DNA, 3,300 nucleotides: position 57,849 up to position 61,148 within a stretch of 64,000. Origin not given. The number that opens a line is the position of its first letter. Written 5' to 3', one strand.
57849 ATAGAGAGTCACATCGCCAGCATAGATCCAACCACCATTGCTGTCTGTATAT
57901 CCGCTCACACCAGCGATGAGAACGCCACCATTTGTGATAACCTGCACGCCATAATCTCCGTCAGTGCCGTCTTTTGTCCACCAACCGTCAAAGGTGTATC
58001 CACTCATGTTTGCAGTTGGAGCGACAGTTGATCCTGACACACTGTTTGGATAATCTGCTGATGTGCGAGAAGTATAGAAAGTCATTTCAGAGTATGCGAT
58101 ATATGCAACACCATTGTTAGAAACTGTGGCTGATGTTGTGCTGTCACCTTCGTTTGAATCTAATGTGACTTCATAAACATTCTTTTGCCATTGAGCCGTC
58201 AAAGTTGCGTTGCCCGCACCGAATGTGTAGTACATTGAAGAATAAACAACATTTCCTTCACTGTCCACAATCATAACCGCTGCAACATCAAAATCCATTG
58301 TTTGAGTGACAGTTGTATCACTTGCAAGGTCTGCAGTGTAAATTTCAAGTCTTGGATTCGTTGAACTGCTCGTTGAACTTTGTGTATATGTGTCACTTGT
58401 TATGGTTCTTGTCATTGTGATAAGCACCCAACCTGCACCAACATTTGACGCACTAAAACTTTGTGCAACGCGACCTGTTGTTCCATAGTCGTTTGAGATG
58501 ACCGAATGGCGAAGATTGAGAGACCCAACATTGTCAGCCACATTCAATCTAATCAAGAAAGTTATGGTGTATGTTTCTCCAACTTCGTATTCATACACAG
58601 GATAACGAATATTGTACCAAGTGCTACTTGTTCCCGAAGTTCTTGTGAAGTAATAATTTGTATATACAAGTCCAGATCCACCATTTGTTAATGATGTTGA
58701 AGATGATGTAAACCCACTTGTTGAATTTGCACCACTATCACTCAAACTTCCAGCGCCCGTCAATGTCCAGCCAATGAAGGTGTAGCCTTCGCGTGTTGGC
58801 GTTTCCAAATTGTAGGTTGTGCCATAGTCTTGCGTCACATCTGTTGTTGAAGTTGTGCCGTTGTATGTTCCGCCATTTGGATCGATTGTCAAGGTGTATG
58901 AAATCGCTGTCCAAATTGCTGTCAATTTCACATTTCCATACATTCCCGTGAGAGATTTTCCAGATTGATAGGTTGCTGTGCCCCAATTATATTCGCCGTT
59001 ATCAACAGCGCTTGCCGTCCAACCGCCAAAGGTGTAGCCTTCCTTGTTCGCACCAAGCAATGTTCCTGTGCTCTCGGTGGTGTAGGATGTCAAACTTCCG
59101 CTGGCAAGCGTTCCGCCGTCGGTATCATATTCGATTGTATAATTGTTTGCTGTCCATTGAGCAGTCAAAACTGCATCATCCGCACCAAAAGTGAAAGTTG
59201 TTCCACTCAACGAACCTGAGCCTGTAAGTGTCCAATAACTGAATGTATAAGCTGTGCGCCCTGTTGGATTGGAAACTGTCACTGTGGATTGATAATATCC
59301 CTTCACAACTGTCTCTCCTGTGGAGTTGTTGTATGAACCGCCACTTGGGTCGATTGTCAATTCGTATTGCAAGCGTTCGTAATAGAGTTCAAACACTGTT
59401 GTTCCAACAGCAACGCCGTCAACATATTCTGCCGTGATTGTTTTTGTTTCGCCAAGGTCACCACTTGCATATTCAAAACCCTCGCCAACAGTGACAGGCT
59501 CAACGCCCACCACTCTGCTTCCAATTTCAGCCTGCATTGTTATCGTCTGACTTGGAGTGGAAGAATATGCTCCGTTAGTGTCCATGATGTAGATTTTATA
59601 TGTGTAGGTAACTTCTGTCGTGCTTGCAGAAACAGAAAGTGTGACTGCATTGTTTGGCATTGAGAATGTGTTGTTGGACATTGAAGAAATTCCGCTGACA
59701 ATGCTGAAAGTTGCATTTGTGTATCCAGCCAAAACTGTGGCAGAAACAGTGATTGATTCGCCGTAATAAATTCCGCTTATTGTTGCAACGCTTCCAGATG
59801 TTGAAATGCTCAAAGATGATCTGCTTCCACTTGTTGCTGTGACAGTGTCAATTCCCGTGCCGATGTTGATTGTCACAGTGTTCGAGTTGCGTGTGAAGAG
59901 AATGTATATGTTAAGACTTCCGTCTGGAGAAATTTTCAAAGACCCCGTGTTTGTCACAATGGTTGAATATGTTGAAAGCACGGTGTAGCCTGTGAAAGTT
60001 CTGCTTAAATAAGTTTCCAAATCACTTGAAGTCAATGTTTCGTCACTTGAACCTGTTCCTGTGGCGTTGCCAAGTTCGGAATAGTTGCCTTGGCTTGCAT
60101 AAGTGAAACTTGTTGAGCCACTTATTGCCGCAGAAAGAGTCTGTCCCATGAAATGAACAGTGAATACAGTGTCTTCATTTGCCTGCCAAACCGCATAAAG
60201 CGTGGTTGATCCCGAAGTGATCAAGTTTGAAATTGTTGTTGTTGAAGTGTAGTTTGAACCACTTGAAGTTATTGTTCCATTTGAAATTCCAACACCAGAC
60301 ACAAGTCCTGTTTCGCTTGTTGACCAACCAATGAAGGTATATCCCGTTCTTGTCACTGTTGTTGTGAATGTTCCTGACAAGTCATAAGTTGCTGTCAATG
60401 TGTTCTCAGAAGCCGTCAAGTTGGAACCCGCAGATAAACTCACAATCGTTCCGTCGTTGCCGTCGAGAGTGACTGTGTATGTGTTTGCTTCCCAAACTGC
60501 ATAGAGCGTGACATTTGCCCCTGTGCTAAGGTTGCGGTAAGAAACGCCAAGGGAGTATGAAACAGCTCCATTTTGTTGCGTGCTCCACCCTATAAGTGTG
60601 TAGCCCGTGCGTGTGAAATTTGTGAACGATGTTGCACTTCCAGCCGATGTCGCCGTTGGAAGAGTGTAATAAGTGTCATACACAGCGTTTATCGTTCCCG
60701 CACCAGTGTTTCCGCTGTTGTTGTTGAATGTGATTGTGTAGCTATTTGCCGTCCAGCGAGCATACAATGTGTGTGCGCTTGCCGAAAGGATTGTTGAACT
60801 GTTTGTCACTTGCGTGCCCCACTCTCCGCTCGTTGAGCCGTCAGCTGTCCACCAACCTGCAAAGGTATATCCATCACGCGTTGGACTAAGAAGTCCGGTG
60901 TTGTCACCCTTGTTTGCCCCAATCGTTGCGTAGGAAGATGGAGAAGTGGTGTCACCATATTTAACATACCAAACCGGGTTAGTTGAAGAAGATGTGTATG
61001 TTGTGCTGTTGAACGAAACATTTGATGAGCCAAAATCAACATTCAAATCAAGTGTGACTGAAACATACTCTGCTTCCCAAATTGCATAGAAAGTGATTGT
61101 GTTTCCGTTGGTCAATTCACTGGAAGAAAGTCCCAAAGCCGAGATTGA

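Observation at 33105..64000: Uninterrupted >30.9 kb ORF: a surface protein of more than 10,297 residues, still open at the window edge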

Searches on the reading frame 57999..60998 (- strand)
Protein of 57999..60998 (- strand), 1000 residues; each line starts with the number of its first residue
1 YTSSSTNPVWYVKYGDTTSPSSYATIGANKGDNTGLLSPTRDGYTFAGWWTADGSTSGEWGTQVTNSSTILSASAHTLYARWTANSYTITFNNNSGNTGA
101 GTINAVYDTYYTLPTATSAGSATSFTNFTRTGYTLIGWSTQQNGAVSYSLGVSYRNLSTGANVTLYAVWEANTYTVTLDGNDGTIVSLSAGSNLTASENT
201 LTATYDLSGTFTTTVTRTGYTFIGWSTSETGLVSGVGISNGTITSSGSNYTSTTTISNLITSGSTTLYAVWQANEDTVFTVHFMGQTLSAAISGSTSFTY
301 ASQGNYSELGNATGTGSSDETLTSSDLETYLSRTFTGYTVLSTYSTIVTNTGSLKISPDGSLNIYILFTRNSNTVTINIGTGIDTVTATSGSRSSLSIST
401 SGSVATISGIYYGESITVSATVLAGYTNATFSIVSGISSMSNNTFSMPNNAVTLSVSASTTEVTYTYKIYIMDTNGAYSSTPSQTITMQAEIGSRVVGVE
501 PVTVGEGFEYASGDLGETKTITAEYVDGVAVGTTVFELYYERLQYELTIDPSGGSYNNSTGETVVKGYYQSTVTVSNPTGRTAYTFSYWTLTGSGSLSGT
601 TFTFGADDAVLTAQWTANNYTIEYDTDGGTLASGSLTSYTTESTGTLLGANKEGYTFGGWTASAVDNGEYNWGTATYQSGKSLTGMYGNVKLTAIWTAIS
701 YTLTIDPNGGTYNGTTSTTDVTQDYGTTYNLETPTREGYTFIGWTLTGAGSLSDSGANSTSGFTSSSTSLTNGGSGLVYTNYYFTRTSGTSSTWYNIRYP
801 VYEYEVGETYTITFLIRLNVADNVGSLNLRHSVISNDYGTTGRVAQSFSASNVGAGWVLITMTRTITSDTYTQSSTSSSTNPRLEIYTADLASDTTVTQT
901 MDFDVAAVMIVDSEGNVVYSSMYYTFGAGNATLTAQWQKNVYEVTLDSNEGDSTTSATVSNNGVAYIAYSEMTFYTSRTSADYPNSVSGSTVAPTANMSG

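Call 28: search_protein_families(library=pfam, proteins=[window:57999-60998:-], max_evalue=0.1)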
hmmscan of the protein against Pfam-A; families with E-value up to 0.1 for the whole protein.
window:57999-60998:- (1000 aa): 2 families
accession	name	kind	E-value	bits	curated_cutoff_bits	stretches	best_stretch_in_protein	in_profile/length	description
PF09479.16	Flg_new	-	1.9e-30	105.2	27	5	701-750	1-44/65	Listeria-Bacteroides repeat domain (List_Bact_rpt)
PF18998.6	Flg_new_2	-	3e-07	30.8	23.6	1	400-455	9-66/73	Divergent InlB B-repeat domain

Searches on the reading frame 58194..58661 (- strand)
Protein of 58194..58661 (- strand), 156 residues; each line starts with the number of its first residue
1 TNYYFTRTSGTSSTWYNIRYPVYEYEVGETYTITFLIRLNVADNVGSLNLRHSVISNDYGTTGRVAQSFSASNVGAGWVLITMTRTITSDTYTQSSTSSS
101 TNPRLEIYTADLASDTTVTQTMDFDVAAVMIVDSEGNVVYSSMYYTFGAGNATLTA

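Call 61: search_protein_families(library=pfam, proteins=[window:58194-58661:-], max_evalue=1)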
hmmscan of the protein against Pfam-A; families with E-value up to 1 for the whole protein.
window:58194-58661:- (156 aa): 0 families

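Call 71: predict_structure(protein=window:58194-58661:-)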
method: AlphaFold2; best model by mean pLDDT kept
length: 156 residues; sequences in the alignment: 1
mean_pLDDT: 53.0   pTM: 0.52
mean pLDDT of the five models: 53.0, 52.2, 44.7, 44.0, 41.2
residues with pLDDT >= 90: 0; 70-90: 31; 50-70: 52; < 50: 73
segments of 3 or more residues with pLDDT < 50: 1-15, 55-70, 90-103, 109-121, 144-156
pLDDT, mean of each block of 10 residues (from residue 1): 33 49 63 74 54 46 42 63 64 37 48 41 63 80 49 35
secondary structure, 60 per line:
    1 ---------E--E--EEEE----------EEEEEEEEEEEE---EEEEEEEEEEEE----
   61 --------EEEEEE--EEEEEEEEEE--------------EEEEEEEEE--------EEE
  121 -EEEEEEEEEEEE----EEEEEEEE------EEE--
elements in order: E16-19 E30-41 E45-56 E69-74 E77-86 E101-109 E118-120 E122-133 E138-145 E152-154

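Call 75: fold_search(model_id=the predicted structure, library=pdb)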
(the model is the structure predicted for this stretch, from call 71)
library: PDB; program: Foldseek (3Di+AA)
matches with E <= 10: 1634; with E <= 0.001: 0
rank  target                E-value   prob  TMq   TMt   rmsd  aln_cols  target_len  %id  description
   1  2zew_A                1.3e-03  1.00  0.36  0.38   5.4       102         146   15  Family 16 Cabohydrate Binding Domain Module 1 (released 2008-03-04)
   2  2zey_A                1.6e-03  1.00  0.39  0.42   6.0       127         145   12  Family 16 carbohydrate binding module (released 2008-03-04)
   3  2zex_A                2.1e-03  1.00  0.38  0.40   6.9       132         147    9  Family 16 carbohydrate binding module (released 2008-03-04)
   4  3oea_A                2.4e-03  1.00  0.41  0.43   5.7       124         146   11  Crystal structure of the Q121E mutants of C.polysaccharolyticus CBM16-1 bound to cellopentaose (released 2010-08-25)
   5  9jsm_E                2.4e-03  0.99  0.32  0.14   8.0       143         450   10  Clostridium perfringens iota toxin pore Ib in prepore VI state (released 2025-05-14)
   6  2zey_B                2.6e-03  1.00  0.41  0.44   5.3       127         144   11  Family 16 carbohydrate binding module (released 2008-03-04)
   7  2zez_C                3.2e-03  1.00  0.36  0.38   7.2       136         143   10  Family 16 Carbohydrate Binding Module-2 (released 2008-03-25)
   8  3oeb_A                3.4e-03  1.00  0.41  0.44   5.4       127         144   12  Crystal structure of the Q121E mutant of C.polysaccharolyticus CBM16-1 bound to mannopentaose (released 2010-08-25)
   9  2zew_B                3.8e-03  1.00  0.35  0.36   5.9       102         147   11  Family 16 Cabohydrate Binding Domain Module 1 (released 2008-03-04)
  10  2zex_B                4.0e-03  1.00  0.35  0.37   5.8       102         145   10  Family 16 carbohydrate binding module (released 2008-03-04)
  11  1gu3_A                4.2e-03  0.99  0.35  0.38  10.4       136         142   13  CBM4 structure and function (released 2002-09-26)
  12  9jsk_C                4.7e-03  1.00  0.32  0.14   6.1       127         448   10  Clostridium perfringens iota toxin pore Ib in prepore IV state (released 2025-05-14)
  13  8hhv_A                4.9e-03  1.00  0.32  0.12   4.9        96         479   17  endo-alpha-D-arabinanase EndoMA1 from Microbacterium arabinogalactanolyticum (released 2023-08-16)
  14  7vnj_D                6.1e-03  1.00  0.34  0.13   6.5       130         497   12  Complex structure of Clostridioides difficile enzymatic component (CDTa) and binding component (CDTb) pore with short  (released 2022-10-26)
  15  9jsi_F                6.1e-03  0.99  0.33  0.13   9.8       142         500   10  Clostridium perfringens iota toxin pore Ib in prepore II state (released 2025-05-14)
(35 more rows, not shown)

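Call 81: search_protein_families(library=ncbifam, proteins=[window:58194-58661:-], max_evalue=0.01)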
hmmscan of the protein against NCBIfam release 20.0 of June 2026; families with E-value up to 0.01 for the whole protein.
window:58194-58661:- (156 aa): 0 families
